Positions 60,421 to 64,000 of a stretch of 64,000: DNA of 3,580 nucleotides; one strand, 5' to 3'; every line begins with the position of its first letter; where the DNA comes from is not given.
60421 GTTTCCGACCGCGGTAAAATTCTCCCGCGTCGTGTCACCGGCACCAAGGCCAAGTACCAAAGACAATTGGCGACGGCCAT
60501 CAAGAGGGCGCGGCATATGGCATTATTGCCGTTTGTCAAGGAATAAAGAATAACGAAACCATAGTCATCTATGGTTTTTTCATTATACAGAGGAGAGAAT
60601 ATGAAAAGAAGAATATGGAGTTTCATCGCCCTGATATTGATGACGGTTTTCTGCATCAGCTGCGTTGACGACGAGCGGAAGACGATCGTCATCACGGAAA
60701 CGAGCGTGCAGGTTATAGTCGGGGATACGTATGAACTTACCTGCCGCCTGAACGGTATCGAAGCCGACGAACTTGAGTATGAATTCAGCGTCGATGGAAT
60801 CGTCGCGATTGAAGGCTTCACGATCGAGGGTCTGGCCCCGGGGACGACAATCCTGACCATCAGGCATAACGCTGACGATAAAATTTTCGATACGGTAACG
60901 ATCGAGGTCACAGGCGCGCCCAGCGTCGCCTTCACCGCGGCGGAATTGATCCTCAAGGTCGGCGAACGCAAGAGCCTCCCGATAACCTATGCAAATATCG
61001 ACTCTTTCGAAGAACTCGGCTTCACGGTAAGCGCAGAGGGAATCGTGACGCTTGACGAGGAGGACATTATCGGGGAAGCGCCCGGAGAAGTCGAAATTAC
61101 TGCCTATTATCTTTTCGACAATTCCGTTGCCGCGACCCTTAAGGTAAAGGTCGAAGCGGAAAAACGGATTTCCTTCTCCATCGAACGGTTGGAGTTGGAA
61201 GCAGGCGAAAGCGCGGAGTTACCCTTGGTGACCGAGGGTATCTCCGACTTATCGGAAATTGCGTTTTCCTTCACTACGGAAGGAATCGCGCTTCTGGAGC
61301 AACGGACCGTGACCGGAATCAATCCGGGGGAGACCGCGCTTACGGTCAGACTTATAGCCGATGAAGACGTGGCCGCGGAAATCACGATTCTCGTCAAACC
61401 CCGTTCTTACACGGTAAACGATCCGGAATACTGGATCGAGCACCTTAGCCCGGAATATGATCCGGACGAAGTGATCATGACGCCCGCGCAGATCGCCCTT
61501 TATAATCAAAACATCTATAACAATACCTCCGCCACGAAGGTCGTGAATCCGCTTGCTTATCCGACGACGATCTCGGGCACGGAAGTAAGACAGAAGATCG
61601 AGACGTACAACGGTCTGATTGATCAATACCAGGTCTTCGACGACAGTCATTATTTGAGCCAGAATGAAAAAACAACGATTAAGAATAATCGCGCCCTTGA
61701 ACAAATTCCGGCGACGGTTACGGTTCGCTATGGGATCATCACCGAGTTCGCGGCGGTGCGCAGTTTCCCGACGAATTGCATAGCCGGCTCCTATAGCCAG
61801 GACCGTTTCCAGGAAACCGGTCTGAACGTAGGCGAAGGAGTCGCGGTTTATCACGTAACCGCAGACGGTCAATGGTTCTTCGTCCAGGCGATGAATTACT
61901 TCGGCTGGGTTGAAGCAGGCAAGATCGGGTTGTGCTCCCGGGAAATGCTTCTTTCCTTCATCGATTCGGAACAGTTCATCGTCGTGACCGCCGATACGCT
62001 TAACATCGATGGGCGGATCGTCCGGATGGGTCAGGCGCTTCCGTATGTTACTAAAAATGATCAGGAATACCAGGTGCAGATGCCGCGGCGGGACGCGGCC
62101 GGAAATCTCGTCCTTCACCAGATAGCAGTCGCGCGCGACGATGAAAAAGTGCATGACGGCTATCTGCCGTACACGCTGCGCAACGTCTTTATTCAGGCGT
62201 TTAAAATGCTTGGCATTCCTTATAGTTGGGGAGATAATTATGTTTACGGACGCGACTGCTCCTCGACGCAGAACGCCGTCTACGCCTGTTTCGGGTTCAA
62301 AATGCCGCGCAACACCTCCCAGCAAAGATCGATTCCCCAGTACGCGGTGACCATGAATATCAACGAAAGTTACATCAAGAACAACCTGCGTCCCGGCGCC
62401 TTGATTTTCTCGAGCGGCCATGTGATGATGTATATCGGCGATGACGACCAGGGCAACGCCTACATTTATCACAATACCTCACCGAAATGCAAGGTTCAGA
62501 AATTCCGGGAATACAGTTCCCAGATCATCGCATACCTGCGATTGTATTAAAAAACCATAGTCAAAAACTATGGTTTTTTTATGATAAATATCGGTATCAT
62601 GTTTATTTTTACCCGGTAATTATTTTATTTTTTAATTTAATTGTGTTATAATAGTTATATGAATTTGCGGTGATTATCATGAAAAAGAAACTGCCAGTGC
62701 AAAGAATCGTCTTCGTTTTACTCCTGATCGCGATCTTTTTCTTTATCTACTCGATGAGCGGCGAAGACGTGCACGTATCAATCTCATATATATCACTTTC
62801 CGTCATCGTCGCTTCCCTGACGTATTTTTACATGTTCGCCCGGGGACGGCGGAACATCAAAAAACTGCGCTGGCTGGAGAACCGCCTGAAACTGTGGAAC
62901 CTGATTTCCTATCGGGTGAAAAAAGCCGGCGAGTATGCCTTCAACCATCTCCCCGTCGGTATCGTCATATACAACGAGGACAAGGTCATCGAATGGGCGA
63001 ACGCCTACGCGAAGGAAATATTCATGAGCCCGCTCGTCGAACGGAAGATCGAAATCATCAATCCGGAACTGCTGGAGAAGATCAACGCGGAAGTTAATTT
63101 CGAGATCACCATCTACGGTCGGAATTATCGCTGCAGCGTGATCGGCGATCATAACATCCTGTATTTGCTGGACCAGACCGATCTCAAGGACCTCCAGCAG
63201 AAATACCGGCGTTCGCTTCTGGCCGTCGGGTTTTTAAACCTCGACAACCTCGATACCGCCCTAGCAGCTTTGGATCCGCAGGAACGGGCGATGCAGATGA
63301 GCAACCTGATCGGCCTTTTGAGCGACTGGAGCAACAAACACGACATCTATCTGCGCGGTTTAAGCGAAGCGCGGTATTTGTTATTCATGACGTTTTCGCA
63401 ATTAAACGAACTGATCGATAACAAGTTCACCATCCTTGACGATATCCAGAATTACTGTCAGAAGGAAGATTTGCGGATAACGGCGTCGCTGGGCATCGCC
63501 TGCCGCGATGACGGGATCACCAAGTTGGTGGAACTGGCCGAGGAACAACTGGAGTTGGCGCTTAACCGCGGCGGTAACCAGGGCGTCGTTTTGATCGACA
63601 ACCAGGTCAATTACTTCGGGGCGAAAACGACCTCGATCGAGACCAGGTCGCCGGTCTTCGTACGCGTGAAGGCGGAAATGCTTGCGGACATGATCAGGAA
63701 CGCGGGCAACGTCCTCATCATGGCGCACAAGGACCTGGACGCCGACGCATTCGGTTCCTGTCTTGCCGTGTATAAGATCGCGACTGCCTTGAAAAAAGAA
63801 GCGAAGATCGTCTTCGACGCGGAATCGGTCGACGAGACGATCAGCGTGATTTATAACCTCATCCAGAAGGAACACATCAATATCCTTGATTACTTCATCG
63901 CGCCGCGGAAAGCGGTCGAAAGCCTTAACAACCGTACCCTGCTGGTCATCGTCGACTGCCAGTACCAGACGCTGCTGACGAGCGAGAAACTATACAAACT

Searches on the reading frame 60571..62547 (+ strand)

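Call 23: search_protein_families(library=pfam, proteins=[window:60571-62547:+], max_evalue=0.01)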
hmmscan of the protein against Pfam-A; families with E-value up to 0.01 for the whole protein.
window:60571-62547:+ (659 aa): 3 families
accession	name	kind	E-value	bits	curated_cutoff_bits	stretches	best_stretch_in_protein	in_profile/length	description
PF12913.13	SH3_6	-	5.1e-13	48.8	27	1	407-448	12-53/53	SH3 domain (SH3b1 type)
PF00877.26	NLPC_P60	-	7.5e-11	42.4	23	1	548-646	1-92/105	NlpC/P60 family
PF23486.1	Ig_TMEM132_5th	-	0.0013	19.2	28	0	80-114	99-133/137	TMEM132 fifth domain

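Call 59: search_protein_families(library=ncbifam, proteins=[window:60571-62547:+], max_evalue=0.01)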
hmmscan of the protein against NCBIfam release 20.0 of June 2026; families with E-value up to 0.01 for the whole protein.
window:60571-62547:+ (659 aa): 2 families
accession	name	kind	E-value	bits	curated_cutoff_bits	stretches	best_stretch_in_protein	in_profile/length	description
NF010495.0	PRK13914.1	equivalog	7.2e-07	28.5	647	1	540-629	370-455/481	invasion associated endopeptidase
NF008096.1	PRK10838.1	equivalog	0.00078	19.3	186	1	546-637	78-162/189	bifunctional murein DD-endopeptidase/murein LD-carboxypeptidase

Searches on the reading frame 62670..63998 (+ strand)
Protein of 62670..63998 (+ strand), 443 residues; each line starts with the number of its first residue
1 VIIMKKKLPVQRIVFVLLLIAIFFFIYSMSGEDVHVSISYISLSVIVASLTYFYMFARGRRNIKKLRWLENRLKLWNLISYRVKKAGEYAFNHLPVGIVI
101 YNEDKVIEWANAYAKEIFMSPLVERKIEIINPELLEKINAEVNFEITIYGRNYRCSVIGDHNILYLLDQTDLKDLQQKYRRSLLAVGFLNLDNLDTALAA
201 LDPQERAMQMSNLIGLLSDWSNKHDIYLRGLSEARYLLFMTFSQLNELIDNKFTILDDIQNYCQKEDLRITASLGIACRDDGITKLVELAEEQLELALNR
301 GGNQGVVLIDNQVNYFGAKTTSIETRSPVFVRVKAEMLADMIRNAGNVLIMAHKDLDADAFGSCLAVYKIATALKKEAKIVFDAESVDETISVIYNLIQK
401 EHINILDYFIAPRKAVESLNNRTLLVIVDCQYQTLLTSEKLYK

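Call 23: search_protein_families(library=pfam, proteins=[window:62670-63998:+], max_evalue=0.01)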
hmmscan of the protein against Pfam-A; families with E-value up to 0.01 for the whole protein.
window:62670-63998:+ (443 aa): 4 families
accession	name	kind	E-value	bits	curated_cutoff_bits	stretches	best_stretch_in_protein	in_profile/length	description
PF24898.2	GGDEF_GdpP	-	9.1e-25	87.8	30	1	189-312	1-123/126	Cyclic-di-AMP phosphodiesterase GdpP-like, GGDEF domain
PF21370.4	PAS_GdpP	-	1.3e-16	61.1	27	1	83-168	1-89/90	Cyclic-di-AMP phosphodiesterase GdpP-like, PAS domain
PF01368.27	DHH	-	2.1e-06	28.5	28.1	1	347-432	1-50/125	DHH family, N-terminal domain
PF13188.13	PAS_8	-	0.00048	20.4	21.8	1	90-138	6-50/65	PAS domain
